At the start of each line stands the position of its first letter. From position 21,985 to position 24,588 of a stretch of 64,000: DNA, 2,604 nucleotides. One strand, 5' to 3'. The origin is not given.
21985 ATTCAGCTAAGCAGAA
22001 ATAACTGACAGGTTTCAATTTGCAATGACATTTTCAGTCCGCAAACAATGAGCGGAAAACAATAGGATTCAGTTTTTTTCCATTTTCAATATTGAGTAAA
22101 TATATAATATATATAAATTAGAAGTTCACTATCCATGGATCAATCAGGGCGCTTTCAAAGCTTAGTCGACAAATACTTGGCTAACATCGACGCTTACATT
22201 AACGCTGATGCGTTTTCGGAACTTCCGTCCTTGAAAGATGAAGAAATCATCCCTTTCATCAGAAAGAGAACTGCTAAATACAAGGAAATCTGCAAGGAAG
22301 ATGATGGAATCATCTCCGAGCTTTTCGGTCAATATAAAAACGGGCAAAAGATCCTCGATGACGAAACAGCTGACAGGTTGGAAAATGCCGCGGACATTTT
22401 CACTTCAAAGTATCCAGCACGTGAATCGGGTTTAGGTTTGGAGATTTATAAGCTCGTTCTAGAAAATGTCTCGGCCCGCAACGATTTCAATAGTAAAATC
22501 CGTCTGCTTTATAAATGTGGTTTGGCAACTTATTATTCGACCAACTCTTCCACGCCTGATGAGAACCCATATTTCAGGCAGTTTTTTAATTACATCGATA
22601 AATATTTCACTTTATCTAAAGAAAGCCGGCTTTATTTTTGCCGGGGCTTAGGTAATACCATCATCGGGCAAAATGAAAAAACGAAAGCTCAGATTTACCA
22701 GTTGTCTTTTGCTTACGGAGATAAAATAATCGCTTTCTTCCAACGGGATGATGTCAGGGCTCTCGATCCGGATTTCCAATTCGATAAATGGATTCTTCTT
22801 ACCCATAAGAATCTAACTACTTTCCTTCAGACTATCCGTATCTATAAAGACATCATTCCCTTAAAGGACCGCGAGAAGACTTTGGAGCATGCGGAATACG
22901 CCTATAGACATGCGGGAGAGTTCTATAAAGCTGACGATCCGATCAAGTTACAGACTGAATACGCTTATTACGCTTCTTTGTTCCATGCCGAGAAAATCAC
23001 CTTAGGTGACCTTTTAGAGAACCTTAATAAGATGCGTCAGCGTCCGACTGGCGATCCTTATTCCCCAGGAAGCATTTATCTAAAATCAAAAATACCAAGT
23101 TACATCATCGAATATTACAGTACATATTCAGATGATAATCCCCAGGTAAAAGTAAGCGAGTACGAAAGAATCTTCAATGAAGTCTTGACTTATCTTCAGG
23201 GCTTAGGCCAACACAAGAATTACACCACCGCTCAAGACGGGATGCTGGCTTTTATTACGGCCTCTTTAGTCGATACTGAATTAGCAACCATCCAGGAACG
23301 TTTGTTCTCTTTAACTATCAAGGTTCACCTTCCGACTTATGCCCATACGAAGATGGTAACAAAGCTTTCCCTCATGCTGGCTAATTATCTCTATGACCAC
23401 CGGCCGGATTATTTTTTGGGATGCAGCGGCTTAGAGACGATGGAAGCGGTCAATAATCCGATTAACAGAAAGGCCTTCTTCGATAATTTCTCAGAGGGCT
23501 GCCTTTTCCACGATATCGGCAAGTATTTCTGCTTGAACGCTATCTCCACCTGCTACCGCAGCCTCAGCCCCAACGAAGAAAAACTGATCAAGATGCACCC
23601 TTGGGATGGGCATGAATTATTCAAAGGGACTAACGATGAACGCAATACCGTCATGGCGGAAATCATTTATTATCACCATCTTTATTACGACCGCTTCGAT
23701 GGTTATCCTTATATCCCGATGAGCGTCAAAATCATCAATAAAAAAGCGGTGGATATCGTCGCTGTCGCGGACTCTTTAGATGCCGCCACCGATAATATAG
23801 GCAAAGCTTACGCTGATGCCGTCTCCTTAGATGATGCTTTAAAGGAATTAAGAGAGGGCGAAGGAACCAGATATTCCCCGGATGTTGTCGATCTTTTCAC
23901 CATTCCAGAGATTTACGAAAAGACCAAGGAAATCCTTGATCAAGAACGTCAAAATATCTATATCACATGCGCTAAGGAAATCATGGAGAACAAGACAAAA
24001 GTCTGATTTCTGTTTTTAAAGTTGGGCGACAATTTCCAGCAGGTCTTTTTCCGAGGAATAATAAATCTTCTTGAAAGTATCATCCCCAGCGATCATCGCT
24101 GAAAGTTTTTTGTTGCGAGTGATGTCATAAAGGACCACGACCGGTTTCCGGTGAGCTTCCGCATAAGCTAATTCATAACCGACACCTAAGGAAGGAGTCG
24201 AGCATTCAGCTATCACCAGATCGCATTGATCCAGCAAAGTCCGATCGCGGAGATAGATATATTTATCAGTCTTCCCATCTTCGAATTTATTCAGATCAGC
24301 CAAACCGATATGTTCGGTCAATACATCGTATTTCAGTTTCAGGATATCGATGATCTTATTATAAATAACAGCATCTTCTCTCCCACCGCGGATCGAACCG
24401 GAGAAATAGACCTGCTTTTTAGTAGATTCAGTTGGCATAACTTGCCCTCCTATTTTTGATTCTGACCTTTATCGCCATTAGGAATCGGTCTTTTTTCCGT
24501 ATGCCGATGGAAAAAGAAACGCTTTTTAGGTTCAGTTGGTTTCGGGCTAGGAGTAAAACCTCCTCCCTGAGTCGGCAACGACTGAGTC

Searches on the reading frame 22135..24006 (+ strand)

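Call 58: search_protein_families(library=pfam, proteins=[window:22135-24006:+])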
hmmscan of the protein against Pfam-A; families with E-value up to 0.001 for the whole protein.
window:22135-24006:+ (623 aa): 1 family
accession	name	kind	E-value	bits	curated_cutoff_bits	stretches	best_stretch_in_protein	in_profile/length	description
PF13487.12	HD_5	-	0.00014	22.1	27.2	1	458-584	48-170/170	HD domain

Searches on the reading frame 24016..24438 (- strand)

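Call 58: search_protein_families(library=pfam, proteins=[window:24016-24438:-])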
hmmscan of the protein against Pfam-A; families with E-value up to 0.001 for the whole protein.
window:24016-24438:- (140 aa): 1 family
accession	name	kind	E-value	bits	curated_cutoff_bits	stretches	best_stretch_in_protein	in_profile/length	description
PF05014.21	Nuc_deoxyrib_tr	-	9e-12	45.6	28.8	1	10-109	1-102/117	Nucleoside 2-deoxyribosyltransferase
